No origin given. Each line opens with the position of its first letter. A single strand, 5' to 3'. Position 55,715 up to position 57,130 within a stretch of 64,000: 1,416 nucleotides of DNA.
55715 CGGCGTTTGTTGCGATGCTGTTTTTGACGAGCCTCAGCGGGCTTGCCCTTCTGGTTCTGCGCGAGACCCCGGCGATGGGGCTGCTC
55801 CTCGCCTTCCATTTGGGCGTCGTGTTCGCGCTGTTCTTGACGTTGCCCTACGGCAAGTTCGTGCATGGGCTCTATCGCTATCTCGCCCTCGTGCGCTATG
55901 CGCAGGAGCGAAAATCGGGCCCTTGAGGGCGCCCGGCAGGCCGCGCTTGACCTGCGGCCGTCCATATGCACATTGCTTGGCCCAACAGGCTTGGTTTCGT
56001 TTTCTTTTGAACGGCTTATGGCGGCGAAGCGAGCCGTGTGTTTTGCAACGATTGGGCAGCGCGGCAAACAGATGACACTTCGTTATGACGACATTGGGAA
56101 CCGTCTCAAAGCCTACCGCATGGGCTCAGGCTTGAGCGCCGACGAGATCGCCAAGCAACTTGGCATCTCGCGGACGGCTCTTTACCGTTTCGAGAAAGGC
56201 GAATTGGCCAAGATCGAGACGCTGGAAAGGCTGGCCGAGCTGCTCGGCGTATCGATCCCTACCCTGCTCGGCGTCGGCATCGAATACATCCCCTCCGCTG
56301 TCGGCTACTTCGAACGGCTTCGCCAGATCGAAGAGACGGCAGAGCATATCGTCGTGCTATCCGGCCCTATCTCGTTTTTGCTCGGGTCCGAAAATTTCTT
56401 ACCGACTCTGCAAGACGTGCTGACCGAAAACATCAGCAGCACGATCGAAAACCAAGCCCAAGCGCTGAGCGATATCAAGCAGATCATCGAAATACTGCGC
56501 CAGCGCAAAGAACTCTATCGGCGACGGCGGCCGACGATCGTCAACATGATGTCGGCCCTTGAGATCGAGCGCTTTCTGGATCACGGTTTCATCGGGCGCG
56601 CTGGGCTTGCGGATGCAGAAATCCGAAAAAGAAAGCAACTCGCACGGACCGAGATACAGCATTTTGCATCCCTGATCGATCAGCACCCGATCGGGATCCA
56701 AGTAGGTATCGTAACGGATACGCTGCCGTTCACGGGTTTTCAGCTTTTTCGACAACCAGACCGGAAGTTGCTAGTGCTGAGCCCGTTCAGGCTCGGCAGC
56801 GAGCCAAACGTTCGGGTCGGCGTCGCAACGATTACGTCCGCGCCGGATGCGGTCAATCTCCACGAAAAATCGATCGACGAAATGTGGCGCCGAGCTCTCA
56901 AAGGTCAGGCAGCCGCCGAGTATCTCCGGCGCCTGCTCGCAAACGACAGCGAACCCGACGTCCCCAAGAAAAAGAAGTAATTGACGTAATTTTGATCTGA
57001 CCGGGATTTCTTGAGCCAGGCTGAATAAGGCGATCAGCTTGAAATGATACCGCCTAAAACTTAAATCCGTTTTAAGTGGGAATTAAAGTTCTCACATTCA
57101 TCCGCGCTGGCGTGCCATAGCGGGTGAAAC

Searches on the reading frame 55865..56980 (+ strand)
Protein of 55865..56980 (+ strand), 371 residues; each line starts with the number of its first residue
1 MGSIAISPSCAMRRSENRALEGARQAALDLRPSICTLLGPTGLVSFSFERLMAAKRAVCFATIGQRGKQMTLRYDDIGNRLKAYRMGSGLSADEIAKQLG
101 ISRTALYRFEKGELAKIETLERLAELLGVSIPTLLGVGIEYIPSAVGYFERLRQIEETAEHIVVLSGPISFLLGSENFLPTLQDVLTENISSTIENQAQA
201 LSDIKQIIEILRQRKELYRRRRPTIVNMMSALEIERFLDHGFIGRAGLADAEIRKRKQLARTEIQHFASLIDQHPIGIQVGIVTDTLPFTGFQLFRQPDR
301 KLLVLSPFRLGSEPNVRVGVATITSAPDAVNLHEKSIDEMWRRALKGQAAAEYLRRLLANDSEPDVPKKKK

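Call 15: search_protein_families(library=pfam, proteins=[window:55865-56980:+], max_evalue=0.00001)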
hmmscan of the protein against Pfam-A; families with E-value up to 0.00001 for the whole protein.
window:55865-56980:+ (371 aa): 3 families
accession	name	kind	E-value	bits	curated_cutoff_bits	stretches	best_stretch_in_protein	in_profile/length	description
PF13560.12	HTH_31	-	2.5e-12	47.4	27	1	77-130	2-57/64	Helix-turn-helix domain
PF01381.28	HTH_3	-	1.1e-11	45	23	1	81-132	1-53/55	Helix-turn-helix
PF12844.13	HTH_19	-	8e-10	38.9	30.2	1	78-134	1-58/64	Helix-turn-helix domain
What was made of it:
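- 56072..56980 (+): Gene of the candidate cognate regulator. The protein has 302 aa, with an XRE/Cro-CI-type helix-turn-helix at residues about 7-67 and a C-terminal domain of about 230 aa that matches no sequence family. Pfam finds HTH_3/HTH_31 only (call 15).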

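Call 35: find_related_loci(query=A1, collection=genome_contigs, flank=10000)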
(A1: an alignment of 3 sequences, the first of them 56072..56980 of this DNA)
Query A1 (302 aa) in genome_contigs; peptide patterns used: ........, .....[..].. (x = any residue, [..] = any of these).
512 stretches matched a pattern; 359 encode a relative of the query (tblastn E <= 1e-3); the best 80 are kept; 80 distinct loci.
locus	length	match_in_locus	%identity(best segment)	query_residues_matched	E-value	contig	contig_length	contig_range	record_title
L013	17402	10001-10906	99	1-302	0e+0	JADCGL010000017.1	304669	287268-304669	MAG: Telmatospirillum sp. isolate M043S1SP1A48QC M043S1_17, whole genome shotgun sequence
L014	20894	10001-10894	92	1-298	0e+0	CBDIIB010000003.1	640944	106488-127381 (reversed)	MAG: Tagaea sp. isolate 1864d970-a1a3-420f-b209-01b41db31efa genome assembly, contig: contig_3, whole genome shotgun seq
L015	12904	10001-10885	76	1-295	2e-150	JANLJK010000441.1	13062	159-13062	MAG: Pseudolabrys sp. isolate XYLBin7 XylDeg_M3_947_length_13062_cov_7, whole genome shotgun sequence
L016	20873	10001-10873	78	1-291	4e-150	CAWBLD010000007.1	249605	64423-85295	MAG: uncultured Alphaproteobacteria bacterium isolate MFD02416.bin.2.169 genome assembly, contig: contig_27425, whole ge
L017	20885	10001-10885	74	1-295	2e-149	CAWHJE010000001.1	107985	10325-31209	MAG: uncultured Alphaproteobacteria bacterium isolate MFD02134.bin.1.73 genome assembly, contig: contig_102099, whole ge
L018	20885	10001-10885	75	1-295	4e-147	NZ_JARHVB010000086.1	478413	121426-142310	Terripilifer ovatus strain H3SJ34-1 velvet_auto_105_86, whole genome shotgun sequence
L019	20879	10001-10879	75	1-293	1e-146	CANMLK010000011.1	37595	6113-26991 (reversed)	MAG: Beijerinckiaceae bacterium isolate ZH-15may19-187 genome assembly, contig: ZH-15May19-c2086, whole genome shotgun s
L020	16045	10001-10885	73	1-295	7e-147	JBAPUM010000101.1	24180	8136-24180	MAG: Xanthobacteraceae bacterium isolate MFD00673_ilm_asm_bin4 k127_25819, whole genome shotgun sequence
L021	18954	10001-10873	75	1-291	1e-146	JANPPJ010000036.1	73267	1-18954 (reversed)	MAG: Hyphomicrobiales bacterium isolate VAR_83_metabat_342 VAR_83_k141_41719, whole genome shotgun sequence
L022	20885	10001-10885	74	1-295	1e-146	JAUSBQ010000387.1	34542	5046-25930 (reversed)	MAG: Pseudolabrys sp. isolate E6_metabat.bin.88 E6_k141_482313, whole genome shotgun sequence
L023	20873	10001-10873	75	1-291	1e-146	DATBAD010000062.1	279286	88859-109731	MAG TPA_asm: Xanthobacteraceae bacterium isolate SMAG_U5722 k141_1964763, whole genome shotgun sequence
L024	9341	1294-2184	74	1-296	4e-146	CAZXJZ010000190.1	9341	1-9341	MAG TPA_asm: uncultured Hyphomicrobiales bacterium isolate SRP287051_co2_229 genome assembly, contig: NODE_12041_length_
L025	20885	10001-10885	74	1-295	4e-146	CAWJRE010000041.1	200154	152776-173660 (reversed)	MAG: uncultured Alphaproteobacteria bacterium isolate MFD03975.bin.1.217 genome assembly, contig: contig_36629, whole ge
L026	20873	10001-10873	76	1-291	3e-146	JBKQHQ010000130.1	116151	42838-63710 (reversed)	MAG: Xanthobacteraceae bacterium isolate BAr1A1B1C__bin_108 BAr1A1B1C_000000192930, whole genome shotgun sequence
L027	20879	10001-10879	74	1-293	4e-146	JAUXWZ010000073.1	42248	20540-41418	MAG: Beijerinckiaceae bacterium isolate C15_metabat.bin.67 C15_k141_368721, whole genome shotgun sequence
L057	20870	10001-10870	66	3-292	4e-128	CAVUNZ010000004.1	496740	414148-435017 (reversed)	MAG: uncultured Alphaproteobacteria bacterium isolate MFD02579.bin.1.14 genome assembly, contig: contig_14859, whole gen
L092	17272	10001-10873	62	1-291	1e-123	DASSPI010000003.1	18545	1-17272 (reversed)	MAG TPA_asm: Xanthobacteraceae bacterium isolate SMAG_U1274 k141_1619002, whole genome shotgun sequence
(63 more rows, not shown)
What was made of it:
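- There are 359 homologues among GTDB species genomes (call 35).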

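Call 44: search_solved_structures(query=window:56072-56980:+, max_evalue=1)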
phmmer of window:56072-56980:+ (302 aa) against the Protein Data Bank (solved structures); distinct sequences matched with E-value up to 1: 22.
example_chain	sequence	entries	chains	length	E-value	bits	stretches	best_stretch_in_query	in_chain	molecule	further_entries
8ezt_A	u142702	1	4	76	1.9e-05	27.7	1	7-62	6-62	HipB(Lp)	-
1sq8_A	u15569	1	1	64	0.0001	25.3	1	8-66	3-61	dh434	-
3qq6_A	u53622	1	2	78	0.00016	24.6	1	7-67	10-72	HTH-type transcriptional regulator sinR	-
5tn0_A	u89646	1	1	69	0.00023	24.1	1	8-67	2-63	HTH-type transcriptional regulator SinR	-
1b0n_A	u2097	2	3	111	0.00059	22.8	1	8-68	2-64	PROTEIN (SINR PROTEIN) | HTH-TYPE TRANSCRIPTIONAL REGULATOR SINR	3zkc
1r63_A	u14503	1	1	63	0.00059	22.8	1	8-66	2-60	REPRESSOR PROTEIN FROM BACTERIOPHAGE 434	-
1per_L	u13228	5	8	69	0.00061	22.7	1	8-67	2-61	PROTEIN (434 REPRESSOR) | 434 REPRESSOR | REPRESSOR PROTEIN CI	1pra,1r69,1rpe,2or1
8tac_A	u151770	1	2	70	0.0022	20.9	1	7-61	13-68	DBP48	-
2r63_A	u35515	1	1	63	0.0039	20.1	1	8-66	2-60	REPRESSOR PROTEIN FROM BACTERIOPHAGE 434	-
1y9q_A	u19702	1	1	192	0.021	17.7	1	7-63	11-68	transcriptional regulator, HTH_3 family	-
4pu3_D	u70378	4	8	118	0.038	16.8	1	4-63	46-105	Toxin-antitoxin system antidote transcriptional repressor Xre family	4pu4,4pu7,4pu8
3vk0_A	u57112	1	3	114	0.055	16.3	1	11-66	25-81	Transcriptional regulator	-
4ghj_A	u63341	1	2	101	0.058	16.2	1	6-46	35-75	Probable transcriptional regulator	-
2k9q_A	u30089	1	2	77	0.072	15.9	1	7-49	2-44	uncharacterized protein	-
2mez_A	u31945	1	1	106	0.075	15.9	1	12-66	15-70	Multiprotein Bridging Factor (MBP-like)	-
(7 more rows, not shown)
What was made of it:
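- On XRE (Cro/CI-type) helix-turn-helix transcription factors (for the candidate regulator): PDB sequence hits to HipB, 434 repressor and SinR (call 44).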

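Call 45: search_protein_families(library=ncbifam, proteins=[window:56072-56980:+], max_evalue=0.001)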
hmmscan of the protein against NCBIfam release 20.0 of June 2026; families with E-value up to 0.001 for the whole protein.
window:56072-56980:+ (302 aa): 7 families
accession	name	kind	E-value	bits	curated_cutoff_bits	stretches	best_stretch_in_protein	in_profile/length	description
NF041951.1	phage_RstR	subfamily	2.9e-08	33.9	80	1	8-71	3-67/108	RstR family transcriptional repressor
NF003162.0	PRK04140.1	equivalog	4.2e-08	32.6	263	1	9-62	128-182/317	transcriptional regulator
NF006015.0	PRK08154.1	subfamily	4e-06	26.2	204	1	7-71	30-95/314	anaerobic benzoate catabolism transcriptional regulator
NF047948.1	male_kill_WMK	equivalog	2e-05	24.2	300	1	5-66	160-222/300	WO male-killing family protein Wmk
TIGR03070.1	couple_hipB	subfamily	2.7e-05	24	71.65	1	7-61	2-57/58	type II toxin-antitoxin system Y4mF family antitoxin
NF052239.1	antitox_spr1629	equivalog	0.00076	18.7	335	0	8-62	3-58/377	spr1629 family repressor/antitoxin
TIGR00270.2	TIGR00270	equivalog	0.00082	19.2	110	0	6-62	74-131/159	multiprotein bridging factor aMBF1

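Call 51: find_homologous_proteins(query=window:56072-56980:+, max_evalue=1e-10)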
Query window:56072-56980:+ (302 aa): 3547 proteins with E <= 1e-10 among 8000 candidates; the best 120 are listed.
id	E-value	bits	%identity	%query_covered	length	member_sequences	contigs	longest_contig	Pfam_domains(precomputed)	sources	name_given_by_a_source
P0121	1.8e-189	646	99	100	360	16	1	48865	PF12844.14,PF01381.29,PF13560.13,PF13443.13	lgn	-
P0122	6.4e-168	575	88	99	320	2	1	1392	PF12844.14,PF01381.29,PF13560.13,PF13443.13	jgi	jgi:transcriptional regulator with XRE-family HTH domain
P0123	3.8e-152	524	81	98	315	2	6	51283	PF12844.14,PF01381.29,PF13560.13,PF13443.13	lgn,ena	-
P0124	3.4e-151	521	82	98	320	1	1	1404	PF12844.14,PF01381.29,PF13560.13,PF13443.13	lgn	-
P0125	6.9e-151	520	81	98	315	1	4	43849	PF12844.14,PF01381.29,PF13560.13,PF13443.13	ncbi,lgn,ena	-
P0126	9.9e-151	519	81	98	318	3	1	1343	PF12844.14,PF01381.29,PF13560.13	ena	-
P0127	1.4e-150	519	82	98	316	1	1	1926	PF12844.14,PF01381.29,PF13560.13,PF13443.13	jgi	jgi:transcriptional regulator with XRE-family HTH domain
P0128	1.4e-150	519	81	98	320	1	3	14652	PF12844.14,PF01381.29,PF13560.13,PF13443.13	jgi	jgi:transcriptional regulator with XRE-family HTH domain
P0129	3.3e-150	517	82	98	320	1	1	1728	PF12844.14,PF01381.29,PF13560.13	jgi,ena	-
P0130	5.1e-150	517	81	98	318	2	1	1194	PF12844.14,PF01381.29,PF13560.13,PF13443.13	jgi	jgi:transcriptional regulator with XRE-family HTH domain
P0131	1.2e-149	515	80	98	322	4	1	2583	PF12844.14,PF01381.29,PF13560.13,PF13443.13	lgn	-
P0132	3.1e-149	514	80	97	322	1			PF12844.14,PF13384.13,PF01381.29,PF13560.13,PF13443.13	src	-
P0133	1.6e-147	509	79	98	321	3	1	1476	PF12844.14,PF01381.29,PF13560.13,PF13443.13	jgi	-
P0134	3.9e-147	507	79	98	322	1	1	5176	PF12844.14,PF01381.29,PF13560.13,PF13443.13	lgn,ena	-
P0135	1.5e-146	505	78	98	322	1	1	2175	PF12844.14,PF01381.29,PF13560.13,PF13443.13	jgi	jgi:transcriptional regulator with XRE-family HTH domain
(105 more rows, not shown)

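Call 59: predict_structure(alignment_id=A2)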
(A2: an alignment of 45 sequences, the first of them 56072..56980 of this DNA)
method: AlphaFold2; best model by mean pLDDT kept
length: 302 residues; sequences in the alignment: 45
mean_pLDDT: 69.4   pTM: 0.60
mean pLDDT of the five models: 69.4, 66.0, 58.1, 56.8, 51.4
residues with pLDDT >= 90: 0; 70-90: 164; 50-70: 116; < 50: 22
segments of 3 or more residues with pLDDT < 50: 241-247, 292-302
pLDDT, mean of each block of 10 residues (from residue 1): 59 69 82 83 69 64 56 69 76 62 64 77 74 83 79 67 70 65 79 77 67 69 66 64 45 67 78 83 80 45 33
secondary structure, 60 per line:
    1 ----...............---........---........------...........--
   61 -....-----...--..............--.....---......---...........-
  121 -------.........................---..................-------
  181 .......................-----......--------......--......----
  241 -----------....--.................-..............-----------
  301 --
elements in order: H5-19 H23-30 H34-41 H48-58 H62-65 E71-73 H76-89 E92-96 H100-105 H109-119 H128-152 E156-161 H162-173 H181-203 E209-214 E223-228 E231-236 E252-255 H258-274 H278-289

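Call 62: fold_search(model_id=the predicted structure, library=pdb)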
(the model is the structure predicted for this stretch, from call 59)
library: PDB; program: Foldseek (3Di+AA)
matches with E <= 10: 676; with E <= 0.001: 4
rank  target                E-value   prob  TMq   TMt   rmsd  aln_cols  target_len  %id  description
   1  4urj_C                3.3e-04  1.00  0.29  0.47  10.6       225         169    9  Crystal structure of human BJ-TSA-9 (released 2014-10-01)
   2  4urj_D                4.1e-04  1.00  0.29  0.46  10.6       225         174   10  Crystal structure of human BJ-TSA-9 (released 2014-10-01)
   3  4urj_A                5.9e-04  1.00  0.31  0.50   8.1       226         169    9  Crystal structure of human BJ-TSA-9 (released 2014-10-01)
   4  7clg_A                6.6e-04  1.00  0.35  0.14   7.0       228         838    9  Crystal structure of the ATP-dependent restriction endonuclease SauUSI (released 2021-01-20)
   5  1byr                  1.0e-03  1.00  0.32  0.57   8.3       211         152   10  CRYSTAL STRUCTURE OF A PHOSPHOLIPASE D FAMILY MEMBER, NUC FROM SALMONELLA TYPHIMURIUM (released 1999-10-19)
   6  7clg_B                1.1e-03  1.00  0.37  0.15   7.0       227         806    7  Crystal structure of the ATP-dependent restriction endonuclease SauUSI (released 2021-01-20)
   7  4gem_B                1.5e-03  1.00  0.30  0.45   8.9       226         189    9  Crystal structure of Zucchini (K171A) (released 2012-10-17)
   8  4gel_A                1.5e-03  1.00  0.29  0.43   7.7       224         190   12  Crystal structure of Zucchini (released 2012-10-17)
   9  4rct_A                2.0e-03  1.00  0.29  0.25  10.2       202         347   10  Crystal structure of R-protein of NgoAVII restriction endonuclease (released 2014-12-24)
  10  3hsi_A                2.4e-03  0.99  0.36  0.26  13.2       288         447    9  Crystal structure of phosphatidylserine synthase Haemophilus influenzae Rd KW20 (released 2009-06-30)
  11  6qer_A                2.5e-03  0.97  0.20  0.20  17.0       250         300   20  Apo Form Of ComR From S. Thermophilus in space group C2 (released 2019-02-20)
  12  6qer_D                2.6e-03  0.96  0.20  0.20  17.1       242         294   18  Apo Form Of ComR From S. Thermophilus in space group C2 (released 2019-02-20)
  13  5box_A                2.8e-03  1.00  0.29  0.33  10.4       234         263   11  Structure of TrmBL2, an archaeal chromatin protein, shows a novel mode of DNA binding. (released 2015-09-02)
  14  5juf                  3.1e-03  0.95  0.20  0.20  17.2       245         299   20  Crystal structure of the apo form of ComR from S. thermophilus. (released 2016-10-26)
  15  8yr6                  3.3e-03  1.00  0.33  0.24   8.2       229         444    8  Crystal structure of E. coli phosphatidylserine synthase complexed with 16:0/16:0 CDP-DG (released 2024-11-20)
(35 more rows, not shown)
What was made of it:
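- On XRE (Cro/CI-type) helix-turn-helix transcription factors (for the candidate regulator): Foldseek target-normalised TM of 0.7-0.78 to SinR and C.AhdI DNA-binding domains (call 62).
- Closest known: SinR of Bacillus subtilis. Same: The helix-turn-helix of the window protein is among the best sequence and fold matches to SinR (calls 44, 62).
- Closest known: Phage 434 and lambda cI-type repressors with adjacent operators. Same: Both use an XRE-type helix-turn-helix (calls 44, 62).
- Closest known: BzdR/BoxR of Azoarcus. Different: The fold model points weakly to a phospholipase-D-like fold instead (call 62).
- Closest known: TrmB/TrmBL2 archaeal regulators. Same: TrmBL2 is among the fold matches of the C-terminal domain (call 62).
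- The helix-turn-helix matches SinR, 434 repressor and HipB (calls 44, 62).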

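Call 72: search_protein_families(library=pfam, proteins=[L092:10972-12780:+, L092:12826-13878:+, L057:8013-8636:+, L057:8643-9722:+, L057:6315-7688:-], max_evalue=0.00001)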
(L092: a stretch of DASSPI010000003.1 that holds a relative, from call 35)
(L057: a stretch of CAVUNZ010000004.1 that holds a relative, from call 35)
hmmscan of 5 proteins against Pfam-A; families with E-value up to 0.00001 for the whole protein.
L092:10972-12780:+ (602 aa): 3 families
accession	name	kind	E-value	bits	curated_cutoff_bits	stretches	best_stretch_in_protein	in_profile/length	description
PF01180.27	DHO_dh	-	7.5e-62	209.6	27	1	292-568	3-289/291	Dihydroorotate dehydrogenase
PF01207.24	Dus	-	7.8e-11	42.1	20.4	1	384-557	59-222/311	Dihydrouridine synthase (Dus)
PF03060.21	NMO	-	3.5e-07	30.4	28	1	493-549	164-222/331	Nitronate monooxygenase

L092:12826-13878:+ (350 aa): 1 family
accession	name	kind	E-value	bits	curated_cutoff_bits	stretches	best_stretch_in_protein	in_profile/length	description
PF01979.26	Amidohydro_1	-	3.6e-15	56.5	25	1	12-305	8-302/345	Amidohydrolase family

L057:8013-8636:+ (207 aa): 2 families
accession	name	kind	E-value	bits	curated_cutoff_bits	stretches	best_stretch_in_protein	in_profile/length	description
PF06240.19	COXG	-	2.5e-13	50.4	22.2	1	6-148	2-139/140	Carbon monoxide dehydrogenase subunit G (CoxG)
PF10604.15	Polyketide_cyc2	-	6.8e-06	26.9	27.4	1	3-147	4-140/142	Polyketide cyclase / dehydrase and lipid transport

L057:8643-9722:+ (359 aa): 1 family
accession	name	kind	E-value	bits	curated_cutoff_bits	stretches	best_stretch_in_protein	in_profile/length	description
PF03401.19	TctC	-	1.3e-68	231.9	27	1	85-353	3-271/274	Tripartite tricarboxylate transporter family receptor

L057:6315-7688:- (457 aa): 9 families
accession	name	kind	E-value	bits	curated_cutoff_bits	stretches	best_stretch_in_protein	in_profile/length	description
PF07719.23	TPR_2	-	1.1e-12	47.5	27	0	86-119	1-34/34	Tetratricopeptide repeat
PF13432.12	TPR_16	-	1.2e-12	48.4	32.7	1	61-109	6-53/65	Tetratricopeptide repeat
PF00515.34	TPR_1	-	2.2e-11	43.5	27.8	0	86-119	1-34/34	Tetratricopeptide repeat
PF13414.12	TPR_11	-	1.5e-09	37.8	26.8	0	66-100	8-42/42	TPR repeat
PF14559.12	TPR_19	-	3.9e-09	37.1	25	0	63-111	2-50/68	Tetratricopeptide repeat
PF13181.12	TPR_8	-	2.8e-07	30.6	25.7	0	86-119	1-34/34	Tetratricopeptide repeat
PF13431.12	TPR_17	-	3.9e-07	30.3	24.4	0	74-107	1-34/34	Tetratricopeptide repeat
PF13428.12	TPR_14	-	5.4e-07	30.1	23.5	0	21-60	4-43/44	Tetratricopeptide repeat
PF13424.12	TPR_12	-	1.4e-06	28.8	30.1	0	52-114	3-73/77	Tetratricopeptide repeat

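Call 89: search_dna_similar(query=window:56072-56980:+, collection=plasmids, mode=protein, max_evalue=1e-30, max_rows=15)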
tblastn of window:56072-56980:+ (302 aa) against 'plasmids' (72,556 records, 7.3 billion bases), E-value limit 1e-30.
Records with a match: 73; places in all: 77; records where one place covers at least 80% of the query: 73.
Best place of each record, by identity: <60% 73.
By first word of the organism name: Klebsiella 53; Nitratireductor 3; Neorhizobium 3; Variovorax 3; Agrobacterium 2; Proteus 2; Alicycliphilus 1; Roseicitreum 1; Cupriavidus 1; Pacificitalea 1; and 3 more.
By predicted mobility (MOB-suite, as given by PLSDB): non-mobilizable 45; conjugative 22; mobilizable 6.
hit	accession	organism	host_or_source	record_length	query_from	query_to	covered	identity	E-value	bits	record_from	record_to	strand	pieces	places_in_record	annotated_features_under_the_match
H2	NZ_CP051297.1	Alicycliphilus denitrificans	whole organism,pond sediment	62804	1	278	92%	59.0%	8e-105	342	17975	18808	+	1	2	helix-turn-helix transcriptional regulator | amidase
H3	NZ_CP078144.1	Nitratireductor kimnyeongensis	Isolate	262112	3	289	95%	48.4%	3e-82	277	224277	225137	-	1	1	helix-turn-helix transcriptional regulator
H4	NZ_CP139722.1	Nitratireductor rhodophyticola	Bacterial Culture,hydrothermal vent ...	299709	3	289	95%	48.4%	4e-82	277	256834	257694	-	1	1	helix-turn-helix transcriptional regulator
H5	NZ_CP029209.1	Nitratireductor sp. OM-1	-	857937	3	295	97%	47.4%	1e-82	278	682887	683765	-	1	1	helix-turn-helix transcriptional regulator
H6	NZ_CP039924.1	Agrobacterium tumefaciens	-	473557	2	291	96%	47.2%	9e-76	258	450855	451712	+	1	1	helix-turn-helix transcriptional regulator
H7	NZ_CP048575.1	Agrobacterium tumefaciens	walnut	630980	2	291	96%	47.2%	1e-75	258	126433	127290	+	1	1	helix-turn-helix transcriptional regulator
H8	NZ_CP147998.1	Neorhizobium sp. EC2-8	-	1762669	2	289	95%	46.9%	2e-57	269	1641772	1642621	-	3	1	record has no annotation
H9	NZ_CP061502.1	Roseicitreum antarcticum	Intertidal sediment,Sandy intertidal ...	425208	3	297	98%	45.4%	4e-69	239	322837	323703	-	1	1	helix-turn-helix transcriptional regulator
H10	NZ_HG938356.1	Neorhizobium galegae bv. officinalis bv. officinalis str. ...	Galega officinalis root nodule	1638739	7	290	94%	47.2%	4e-72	248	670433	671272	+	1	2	record has no annotation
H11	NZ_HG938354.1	Neorhizobium galegae bv. orientalis str. HAMBI 540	Galega orientalis root nodule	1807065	7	290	94%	46.1%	4e-72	248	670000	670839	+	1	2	record has no annotation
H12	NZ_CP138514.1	Variovorax paradoxus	Legume root,PacBio whole genome assembly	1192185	2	289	95%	44.8%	6e-74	253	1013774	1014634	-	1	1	none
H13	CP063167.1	Variovorax paradoxus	-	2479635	2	289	95%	44.4%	2e-72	249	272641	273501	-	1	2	helix-turn-helix transcriptional regulator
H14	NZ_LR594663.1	Variovorax sp. RA8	Riverbed sediment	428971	2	289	95%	43.4%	2e-73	251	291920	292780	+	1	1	helix-turn-helix transcriptional regulator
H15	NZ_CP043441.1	Cupriavidus campinensis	cell culture,soil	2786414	3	289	95%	43.6%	1e-66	232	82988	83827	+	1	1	none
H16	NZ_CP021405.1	Pacificitalea manganoxidans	cell culture,sediment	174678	3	291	96%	42.6%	3e-67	234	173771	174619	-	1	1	helix-turn-helix transcriptional regulator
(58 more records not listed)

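Call 90: get_annotated_region(hit=H2, flank=9000)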
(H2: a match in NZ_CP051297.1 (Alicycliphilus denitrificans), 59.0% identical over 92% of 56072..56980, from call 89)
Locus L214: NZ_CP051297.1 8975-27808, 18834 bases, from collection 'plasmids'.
description: Alicycliphilus denitrificans strain DP3 plasmid pDP3, complete sequence
organism: Alicycliphilus denitrificans (NCBI taxid 179636)
taxonomy: Bacteria; Pseudomonadota; Betaproteobacteria; Burkholderiales; Comamonadaceae; Alicycliphilus; Alicycliphilus denitrificans
host: -; source: whole organism,pond sediment; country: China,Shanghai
typing (MOB-suite, as given by PLSDB): non-mobilizable
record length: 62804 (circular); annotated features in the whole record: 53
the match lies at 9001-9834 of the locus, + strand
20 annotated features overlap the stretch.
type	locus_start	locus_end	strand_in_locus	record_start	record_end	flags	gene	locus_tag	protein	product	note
CDS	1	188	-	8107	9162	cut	-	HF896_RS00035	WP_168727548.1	XdhC family protein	-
CDS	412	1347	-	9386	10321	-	-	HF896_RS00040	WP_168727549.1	4-hydroxybenzoate octaprenyltransferase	-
CDS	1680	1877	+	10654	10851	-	-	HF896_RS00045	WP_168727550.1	hypothetical protein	-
CDS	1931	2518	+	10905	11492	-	-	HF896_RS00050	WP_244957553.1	carbon monoxide dehydrogenase subunit G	-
CDS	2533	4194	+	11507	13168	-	-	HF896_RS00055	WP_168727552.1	class I adenylate-forming enzyme family protein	-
CDS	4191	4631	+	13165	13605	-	-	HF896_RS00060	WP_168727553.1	PaaI family thioesterase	-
CDS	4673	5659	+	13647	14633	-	-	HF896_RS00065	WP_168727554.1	NADPH:quinone oxidoreductase family protein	-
CDS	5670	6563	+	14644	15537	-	-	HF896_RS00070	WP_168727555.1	polysaccharide deacetylase family protein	-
CDS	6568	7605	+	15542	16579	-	-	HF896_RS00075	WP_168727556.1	XdhC family protein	-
CDS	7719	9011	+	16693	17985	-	-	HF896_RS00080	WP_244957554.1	amidase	-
CDS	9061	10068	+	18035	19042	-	-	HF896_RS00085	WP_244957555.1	helix-turn-helix transcriptional regulator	-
CDS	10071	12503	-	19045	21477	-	-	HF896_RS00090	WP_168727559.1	xanthine dehydrogenase family protein molybdopterin-binding subunit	-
CDS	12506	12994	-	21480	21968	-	-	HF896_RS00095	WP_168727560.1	(2Fe-2S)-binding protein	-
CDS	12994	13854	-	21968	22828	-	-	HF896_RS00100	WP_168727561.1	xanthine dehydrogenase family protein subunit M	-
CDS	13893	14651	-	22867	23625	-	-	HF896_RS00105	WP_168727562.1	ABC transporter ATP-binding protein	-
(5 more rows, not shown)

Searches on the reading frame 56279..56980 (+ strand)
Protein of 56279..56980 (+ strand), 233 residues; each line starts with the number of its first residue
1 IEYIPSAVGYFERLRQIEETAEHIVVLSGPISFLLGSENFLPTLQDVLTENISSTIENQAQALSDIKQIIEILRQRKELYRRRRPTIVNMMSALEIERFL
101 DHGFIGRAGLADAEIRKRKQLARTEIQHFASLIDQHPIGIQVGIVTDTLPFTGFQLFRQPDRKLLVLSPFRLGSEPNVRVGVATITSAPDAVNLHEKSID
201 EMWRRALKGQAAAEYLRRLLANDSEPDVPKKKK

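Call 83: search_protein_families(library=pfam, proteins=[window:56279-56980:+], max_evalue=10)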
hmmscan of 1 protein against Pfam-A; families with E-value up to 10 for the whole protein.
window:56279-56980:+ (233 aa): 0 families
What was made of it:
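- On BzdR/BoxR family: There is no SKI or any other Pfam hit on residues 70-302, even at E up to 10 (call 83).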
